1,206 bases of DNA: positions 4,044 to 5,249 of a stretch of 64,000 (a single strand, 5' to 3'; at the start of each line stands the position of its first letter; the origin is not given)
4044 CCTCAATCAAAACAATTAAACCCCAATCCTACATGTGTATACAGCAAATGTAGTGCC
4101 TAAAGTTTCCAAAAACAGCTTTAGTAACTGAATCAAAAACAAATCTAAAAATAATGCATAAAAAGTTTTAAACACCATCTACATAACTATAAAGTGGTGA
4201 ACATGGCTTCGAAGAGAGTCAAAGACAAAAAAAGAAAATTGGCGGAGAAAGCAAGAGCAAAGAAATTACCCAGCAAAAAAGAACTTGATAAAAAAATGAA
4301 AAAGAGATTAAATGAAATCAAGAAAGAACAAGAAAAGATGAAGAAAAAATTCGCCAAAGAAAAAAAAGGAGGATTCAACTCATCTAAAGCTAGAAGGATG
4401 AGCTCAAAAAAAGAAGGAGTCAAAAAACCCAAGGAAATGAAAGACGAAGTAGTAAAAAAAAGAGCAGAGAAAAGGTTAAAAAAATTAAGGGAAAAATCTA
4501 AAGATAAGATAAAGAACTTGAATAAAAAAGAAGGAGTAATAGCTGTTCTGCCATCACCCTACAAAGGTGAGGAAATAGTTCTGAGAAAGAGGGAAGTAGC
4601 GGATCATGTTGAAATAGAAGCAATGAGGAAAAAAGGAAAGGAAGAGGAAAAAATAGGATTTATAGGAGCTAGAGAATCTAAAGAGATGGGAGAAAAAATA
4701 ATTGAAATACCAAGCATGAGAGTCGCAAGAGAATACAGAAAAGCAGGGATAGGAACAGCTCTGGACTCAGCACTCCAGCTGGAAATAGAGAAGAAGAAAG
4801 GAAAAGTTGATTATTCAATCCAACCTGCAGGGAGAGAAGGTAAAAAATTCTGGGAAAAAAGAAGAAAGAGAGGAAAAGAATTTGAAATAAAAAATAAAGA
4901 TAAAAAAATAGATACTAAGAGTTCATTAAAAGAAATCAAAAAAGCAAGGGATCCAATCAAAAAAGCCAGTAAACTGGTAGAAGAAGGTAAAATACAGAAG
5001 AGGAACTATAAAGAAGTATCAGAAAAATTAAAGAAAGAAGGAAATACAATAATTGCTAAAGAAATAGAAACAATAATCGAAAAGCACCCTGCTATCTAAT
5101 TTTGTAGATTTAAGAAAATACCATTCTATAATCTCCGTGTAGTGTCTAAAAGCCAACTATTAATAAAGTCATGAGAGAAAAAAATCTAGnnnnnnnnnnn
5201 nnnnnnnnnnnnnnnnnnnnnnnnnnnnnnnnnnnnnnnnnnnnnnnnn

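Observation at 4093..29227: Exactly conserved dispersed 11-mer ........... (12 copies) positioned just downstream of TATA-like boxes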

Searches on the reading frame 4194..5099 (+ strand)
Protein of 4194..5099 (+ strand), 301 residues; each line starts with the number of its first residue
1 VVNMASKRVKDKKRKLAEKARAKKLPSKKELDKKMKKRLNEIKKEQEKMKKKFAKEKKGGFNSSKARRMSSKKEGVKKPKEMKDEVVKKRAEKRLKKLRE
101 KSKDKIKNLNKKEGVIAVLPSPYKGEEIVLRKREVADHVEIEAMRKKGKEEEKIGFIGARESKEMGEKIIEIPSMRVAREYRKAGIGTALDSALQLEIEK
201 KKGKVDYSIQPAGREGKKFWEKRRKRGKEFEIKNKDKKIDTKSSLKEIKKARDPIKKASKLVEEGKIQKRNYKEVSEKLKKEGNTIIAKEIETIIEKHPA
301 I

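Call 9: search_protein_families(library=pfam, proteins=[window:4194-5099:+])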
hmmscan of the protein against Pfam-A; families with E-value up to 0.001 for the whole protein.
window:4194-5099:+ (301 aa): 2 families
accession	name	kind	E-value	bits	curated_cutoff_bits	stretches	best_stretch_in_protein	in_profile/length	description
PF13508.13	Acetyltransf_7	-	0.00017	22.3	27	1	150-206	11-65/84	Acetyltransferase (GNAT) domain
PF00583.31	Acetyltransf_1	-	0.00056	20.6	20.7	1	150-190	41-80/116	Acetyltransferase (GNAT) family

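Call 68: search_protein_families(library=pfam, proteins=[window:4203-5096:+], max_evalue=0.01)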
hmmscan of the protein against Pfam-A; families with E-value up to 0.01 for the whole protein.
window:4203-5096:+ (298 aa): 2 families
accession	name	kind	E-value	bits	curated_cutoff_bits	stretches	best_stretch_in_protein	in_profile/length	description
PF13508.13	Acetyltransf_7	-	0.00017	22.3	27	1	147-203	11-65/84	Acetyltransferase (GNAT) domain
PF00583.31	Acetyltransf_1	-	0.00055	20.6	20.7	1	147-187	41-80/116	Acetyltransferase (GNAT) family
